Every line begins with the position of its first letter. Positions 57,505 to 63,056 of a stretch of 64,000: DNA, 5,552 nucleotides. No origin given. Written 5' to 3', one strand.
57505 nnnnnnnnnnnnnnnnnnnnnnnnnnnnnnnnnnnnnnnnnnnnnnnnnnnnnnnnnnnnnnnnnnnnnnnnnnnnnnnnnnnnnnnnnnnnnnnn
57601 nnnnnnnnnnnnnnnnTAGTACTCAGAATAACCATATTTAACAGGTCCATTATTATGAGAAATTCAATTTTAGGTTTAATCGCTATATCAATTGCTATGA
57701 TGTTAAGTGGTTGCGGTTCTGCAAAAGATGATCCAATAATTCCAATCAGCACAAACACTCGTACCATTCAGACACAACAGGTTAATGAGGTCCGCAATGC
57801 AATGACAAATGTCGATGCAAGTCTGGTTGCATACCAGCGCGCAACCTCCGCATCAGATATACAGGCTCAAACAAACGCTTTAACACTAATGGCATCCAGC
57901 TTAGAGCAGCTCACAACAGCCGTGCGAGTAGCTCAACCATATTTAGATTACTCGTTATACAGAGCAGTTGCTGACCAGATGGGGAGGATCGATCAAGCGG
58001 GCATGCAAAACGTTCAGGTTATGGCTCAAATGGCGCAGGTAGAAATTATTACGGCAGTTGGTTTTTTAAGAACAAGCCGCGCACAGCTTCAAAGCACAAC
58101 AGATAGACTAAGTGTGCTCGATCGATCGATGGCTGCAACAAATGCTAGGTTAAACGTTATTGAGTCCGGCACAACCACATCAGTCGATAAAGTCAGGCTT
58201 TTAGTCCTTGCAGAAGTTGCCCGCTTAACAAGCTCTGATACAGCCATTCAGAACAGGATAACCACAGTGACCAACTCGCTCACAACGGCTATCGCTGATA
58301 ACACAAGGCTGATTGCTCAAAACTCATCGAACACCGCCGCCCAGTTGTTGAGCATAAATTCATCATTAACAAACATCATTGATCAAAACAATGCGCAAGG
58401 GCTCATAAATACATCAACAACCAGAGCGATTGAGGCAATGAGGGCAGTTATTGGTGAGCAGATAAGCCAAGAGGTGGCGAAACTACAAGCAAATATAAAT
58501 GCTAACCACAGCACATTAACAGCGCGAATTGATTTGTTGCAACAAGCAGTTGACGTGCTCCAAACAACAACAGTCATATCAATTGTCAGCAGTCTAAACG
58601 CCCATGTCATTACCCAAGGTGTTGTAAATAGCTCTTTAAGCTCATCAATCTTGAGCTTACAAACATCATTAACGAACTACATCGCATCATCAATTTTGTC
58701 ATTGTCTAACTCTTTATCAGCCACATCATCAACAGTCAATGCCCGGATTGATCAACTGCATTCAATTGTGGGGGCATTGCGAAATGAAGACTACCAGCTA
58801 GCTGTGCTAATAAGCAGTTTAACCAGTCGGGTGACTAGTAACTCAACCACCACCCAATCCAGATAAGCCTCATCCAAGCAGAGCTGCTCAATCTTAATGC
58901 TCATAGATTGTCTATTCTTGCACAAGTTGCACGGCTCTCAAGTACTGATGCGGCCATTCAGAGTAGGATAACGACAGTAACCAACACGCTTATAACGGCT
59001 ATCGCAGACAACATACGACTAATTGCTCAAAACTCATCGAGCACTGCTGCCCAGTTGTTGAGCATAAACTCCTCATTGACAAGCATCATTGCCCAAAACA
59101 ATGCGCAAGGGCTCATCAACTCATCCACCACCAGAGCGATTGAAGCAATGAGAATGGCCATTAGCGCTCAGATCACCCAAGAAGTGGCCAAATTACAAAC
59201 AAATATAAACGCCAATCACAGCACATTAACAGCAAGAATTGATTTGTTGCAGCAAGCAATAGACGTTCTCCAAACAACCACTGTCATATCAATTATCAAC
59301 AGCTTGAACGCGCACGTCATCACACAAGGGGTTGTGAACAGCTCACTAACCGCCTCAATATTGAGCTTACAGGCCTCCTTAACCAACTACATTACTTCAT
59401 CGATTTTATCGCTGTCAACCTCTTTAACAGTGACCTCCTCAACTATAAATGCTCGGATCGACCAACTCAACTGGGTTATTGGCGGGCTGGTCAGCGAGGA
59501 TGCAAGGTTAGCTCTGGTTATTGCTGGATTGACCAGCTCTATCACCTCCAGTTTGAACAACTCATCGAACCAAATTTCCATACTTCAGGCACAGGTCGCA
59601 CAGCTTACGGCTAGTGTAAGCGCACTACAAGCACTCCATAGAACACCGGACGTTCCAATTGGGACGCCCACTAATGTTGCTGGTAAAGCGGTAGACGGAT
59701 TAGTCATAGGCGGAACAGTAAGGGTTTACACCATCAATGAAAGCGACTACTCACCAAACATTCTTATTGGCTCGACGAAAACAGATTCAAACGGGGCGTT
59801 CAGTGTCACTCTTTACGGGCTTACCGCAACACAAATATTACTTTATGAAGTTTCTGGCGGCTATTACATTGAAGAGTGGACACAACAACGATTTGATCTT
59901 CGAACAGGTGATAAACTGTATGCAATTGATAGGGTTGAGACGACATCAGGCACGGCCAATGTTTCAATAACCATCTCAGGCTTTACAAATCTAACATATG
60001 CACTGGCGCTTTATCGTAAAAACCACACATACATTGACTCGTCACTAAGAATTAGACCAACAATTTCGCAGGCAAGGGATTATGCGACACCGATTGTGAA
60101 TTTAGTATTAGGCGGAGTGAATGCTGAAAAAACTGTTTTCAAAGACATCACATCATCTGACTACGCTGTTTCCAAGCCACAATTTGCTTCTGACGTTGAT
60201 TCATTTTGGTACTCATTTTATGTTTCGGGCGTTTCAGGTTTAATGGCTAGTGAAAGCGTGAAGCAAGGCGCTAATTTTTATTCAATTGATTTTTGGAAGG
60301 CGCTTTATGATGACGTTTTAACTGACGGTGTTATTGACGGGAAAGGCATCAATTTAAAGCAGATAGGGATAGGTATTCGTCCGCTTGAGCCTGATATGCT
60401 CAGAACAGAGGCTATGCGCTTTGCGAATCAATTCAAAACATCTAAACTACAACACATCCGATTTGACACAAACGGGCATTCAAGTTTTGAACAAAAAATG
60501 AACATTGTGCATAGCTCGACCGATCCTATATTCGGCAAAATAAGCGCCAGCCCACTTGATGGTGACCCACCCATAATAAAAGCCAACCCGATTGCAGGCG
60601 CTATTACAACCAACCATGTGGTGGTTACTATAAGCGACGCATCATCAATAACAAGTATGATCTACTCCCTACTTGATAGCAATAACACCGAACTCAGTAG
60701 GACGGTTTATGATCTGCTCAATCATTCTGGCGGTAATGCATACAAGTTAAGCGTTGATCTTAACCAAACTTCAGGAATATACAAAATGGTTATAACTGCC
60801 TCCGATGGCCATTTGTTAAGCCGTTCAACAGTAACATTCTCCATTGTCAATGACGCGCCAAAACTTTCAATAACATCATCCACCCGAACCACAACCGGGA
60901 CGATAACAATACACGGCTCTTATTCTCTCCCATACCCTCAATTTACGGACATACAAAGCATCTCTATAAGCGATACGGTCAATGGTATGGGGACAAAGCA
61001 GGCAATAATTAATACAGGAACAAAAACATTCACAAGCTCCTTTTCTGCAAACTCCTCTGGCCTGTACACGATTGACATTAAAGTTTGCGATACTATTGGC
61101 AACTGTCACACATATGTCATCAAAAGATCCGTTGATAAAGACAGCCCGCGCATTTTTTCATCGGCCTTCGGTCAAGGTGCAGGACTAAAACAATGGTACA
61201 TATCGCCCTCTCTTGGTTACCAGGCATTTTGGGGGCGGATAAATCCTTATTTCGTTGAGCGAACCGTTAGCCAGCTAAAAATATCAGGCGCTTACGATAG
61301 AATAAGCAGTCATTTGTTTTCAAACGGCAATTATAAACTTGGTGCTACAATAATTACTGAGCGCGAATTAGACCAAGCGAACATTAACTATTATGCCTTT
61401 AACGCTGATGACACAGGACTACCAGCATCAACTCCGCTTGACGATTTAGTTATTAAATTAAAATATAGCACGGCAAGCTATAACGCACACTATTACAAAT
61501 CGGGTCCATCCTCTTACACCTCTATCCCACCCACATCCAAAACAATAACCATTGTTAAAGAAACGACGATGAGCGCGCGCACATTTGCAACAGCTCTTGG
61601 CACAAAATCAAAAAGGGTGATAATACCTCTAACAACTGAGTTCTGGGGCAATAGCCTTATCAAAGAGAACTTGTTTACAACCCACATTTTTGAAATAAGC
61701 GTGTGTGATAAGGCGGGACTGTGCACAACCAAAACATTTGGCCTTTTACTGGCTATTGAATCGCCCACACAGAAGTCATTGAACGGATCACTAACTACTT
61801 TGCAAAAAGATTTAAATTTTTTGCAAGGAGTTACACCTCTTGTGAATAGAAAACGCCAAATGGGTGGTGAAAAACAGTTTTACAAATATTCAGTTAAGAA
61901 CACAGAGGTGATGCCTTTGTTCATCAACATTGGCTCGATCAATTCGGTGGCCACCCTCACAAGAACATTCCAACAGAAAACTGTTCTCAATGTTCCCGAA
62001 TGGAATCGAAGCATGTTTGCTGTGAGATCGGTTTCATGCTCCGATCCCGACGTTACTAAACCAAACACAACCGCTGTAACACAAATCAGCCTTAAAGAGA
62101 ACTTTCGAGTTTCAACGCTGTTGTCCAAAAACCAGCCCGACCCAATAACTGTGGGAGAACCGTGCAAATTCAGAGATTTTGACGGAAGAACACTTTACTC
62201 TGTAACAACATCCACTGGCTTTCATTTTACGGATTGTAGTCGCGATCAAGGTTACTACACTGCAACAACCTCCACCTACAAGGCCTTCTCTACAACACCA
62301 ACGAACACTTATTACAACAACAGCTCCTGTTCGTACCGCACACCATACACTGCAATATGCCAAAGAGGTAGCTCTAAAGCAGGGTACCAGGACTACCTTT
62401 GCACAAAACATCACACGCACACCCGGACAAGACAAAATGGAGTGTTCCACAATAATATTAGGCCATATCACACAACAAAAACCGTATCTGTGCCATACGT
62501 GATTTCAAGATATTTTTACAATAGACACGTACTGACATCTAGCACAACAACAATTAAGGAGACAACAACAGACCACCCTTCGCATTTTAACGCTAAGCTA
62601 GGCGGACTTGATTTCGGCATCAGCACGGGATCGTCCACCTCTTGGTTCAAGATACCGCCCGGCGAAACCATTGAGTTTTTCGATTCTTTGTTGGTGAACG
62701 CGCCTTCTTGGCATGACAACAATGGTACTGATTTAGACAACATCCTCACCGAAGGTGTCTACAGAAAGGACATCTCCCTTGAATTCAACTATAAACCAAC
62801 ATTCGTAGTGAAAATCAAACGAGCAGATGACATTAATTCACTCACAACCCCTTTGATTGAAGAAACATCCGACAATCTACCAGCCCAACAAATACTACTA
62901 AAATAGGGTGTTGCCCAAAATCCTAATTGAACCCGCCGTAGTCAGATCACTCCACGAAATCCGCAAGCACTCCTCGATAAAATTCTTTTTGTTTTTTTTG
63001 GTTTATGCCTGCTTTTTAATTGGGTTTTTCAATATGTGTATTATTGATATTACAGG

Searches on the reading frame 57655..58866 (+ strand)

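Call 5: search_protein_families(library=ncbifam, proteins=[window:57655-58866:+], max_evalue=0.01)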
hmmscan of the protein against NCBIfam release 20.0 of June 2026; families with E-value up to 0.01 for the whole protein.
window:57655-58866:+ (403 aa): 0 families

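Call 6: search_protein_families(library=pfam, proteins=[window:57655-58866:+], max_evalue=0.01)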
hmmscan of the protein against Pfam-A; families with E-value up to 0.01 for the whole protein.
window:57655-58866:+ (403 aa): 0 families

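Call 94: search_protein_families(library=padloc, proteins=[window:57655-58866:+], max_evalue=0.1)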
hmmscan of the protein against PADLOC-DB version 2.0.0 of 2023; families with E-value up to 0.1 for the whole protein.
window:57655-58866:+ (403 aa): 2 families
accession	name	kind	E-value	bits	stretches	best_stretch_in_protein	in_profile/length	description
PDLC04890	PDC-S06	-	0.0038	13.8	1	247-400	300-457/732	-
PDLC00581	JetC3|JetC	-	0.0053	12.6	1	103-306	426-632/1473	DUF3584 domain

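Call 95: search_protein_families(library=phrogs, proteins=[window:57655-58866:+], max_evalue=0.1)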
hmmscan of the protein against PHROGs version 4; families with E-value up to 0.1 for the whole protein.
window:57655-58866:+ (403 aa): 0 families

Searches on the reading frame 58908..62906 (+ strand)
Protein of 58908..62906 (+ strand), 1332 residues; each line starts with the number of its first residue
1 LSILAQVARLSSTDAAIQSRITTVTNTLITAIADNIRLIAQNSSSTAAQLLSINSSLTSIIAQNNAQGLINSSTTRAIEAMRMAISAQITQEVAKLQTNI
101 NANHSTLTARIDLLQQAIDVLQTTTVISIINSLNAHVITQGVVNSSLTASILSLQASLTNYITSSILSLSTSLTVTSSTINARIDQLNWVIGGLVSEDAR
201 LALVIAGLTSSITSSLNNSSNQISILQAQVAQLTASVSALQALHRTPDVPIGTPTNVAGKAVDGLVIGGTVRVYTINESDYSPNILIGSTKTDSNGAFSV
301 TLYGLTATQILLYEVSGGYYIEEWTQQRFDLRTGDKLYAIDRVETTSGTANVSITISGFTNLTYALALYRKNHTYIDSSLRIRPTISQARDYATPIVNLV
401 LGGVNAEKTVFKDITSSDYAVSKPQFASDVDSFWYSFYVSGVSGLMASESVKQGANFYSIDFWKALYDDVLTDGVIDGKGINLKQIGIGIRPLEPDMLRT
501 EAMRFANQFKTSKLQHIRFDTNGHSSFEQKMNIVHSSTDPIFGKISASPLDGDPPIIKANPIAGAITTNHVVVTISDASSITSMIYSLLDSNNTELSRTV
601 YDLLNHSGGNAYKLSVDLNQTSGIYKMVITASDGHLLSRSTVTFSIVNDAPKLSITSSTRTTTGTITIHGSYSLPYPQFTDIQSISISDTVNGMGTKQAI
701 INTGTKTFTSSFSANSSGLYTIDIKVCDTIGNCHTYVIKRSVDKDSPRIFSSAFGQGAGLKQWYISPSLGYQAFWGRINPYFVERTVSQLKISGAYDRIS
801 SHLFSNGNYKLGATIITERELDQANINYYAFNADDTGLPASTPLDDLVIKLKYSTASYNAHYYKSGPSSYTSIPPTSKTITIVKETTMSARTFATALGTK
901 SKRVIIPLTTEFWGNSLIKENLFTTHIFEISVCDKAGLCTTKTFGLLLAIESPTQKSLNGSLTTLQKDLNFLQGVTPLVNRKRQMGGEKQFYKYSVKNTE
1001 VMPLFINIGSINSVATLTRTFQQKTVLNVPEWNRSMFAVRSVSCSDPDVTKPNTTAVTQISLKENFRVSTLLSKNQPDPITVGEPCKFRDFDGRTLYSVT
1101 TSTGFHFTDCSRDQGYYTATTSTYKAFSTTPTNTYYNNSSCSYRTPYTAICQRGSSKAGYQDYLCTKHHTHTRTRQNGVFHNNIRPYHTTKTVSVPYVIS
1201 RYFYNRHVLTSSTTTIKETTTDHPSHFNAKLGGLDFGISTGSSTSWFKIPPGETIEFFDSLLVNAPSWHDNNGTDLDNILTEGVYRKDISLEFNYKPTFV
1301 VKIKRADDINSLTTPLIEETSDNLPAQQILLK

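Call 5: search_protein_families(library=ncbifam, proteins=[window:58908-62906:+], max_evalue=0.01)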
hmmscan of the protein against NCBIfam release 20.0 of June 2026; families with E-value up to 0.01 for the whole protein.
window:58908-62906:+ (1332 aa): 0 families

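Call 6: search_protein_families(library=pfam, proteins=[window:58908-62906:+], max_evalue=0.01)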
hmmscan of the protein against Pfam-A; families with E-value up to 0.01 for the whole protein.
window:58908-62906:+ (1332 aa): 0 families

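Call 94: search_protein_families(library=padloc, proteins=[window:58908-62906:+], max_evalue=0.1)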
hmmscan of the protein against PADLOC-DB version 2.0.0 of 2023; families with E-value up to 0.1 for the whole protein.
window:58908-62906:+ (1332 aa): 1 family
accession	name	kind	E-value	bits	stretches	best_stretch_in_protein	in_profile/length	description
PDLC00512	JetC1|JetC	-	0.019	11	1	37-190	741-899/1123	DUF3584 domain; MukB-like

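Call 95: search_protein_families(library=phrogs, proteins=[window:58908-62906:+], max_evalue=0.1)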
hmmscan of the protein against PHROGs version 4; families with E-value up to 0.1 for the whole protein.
window:58908-62906:+ (1332 aa): 1 family
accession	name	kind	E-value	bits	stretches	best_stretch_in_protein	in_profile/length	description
phrog_11131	-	unknown function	0.021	15.9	0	93-121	13-41/65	-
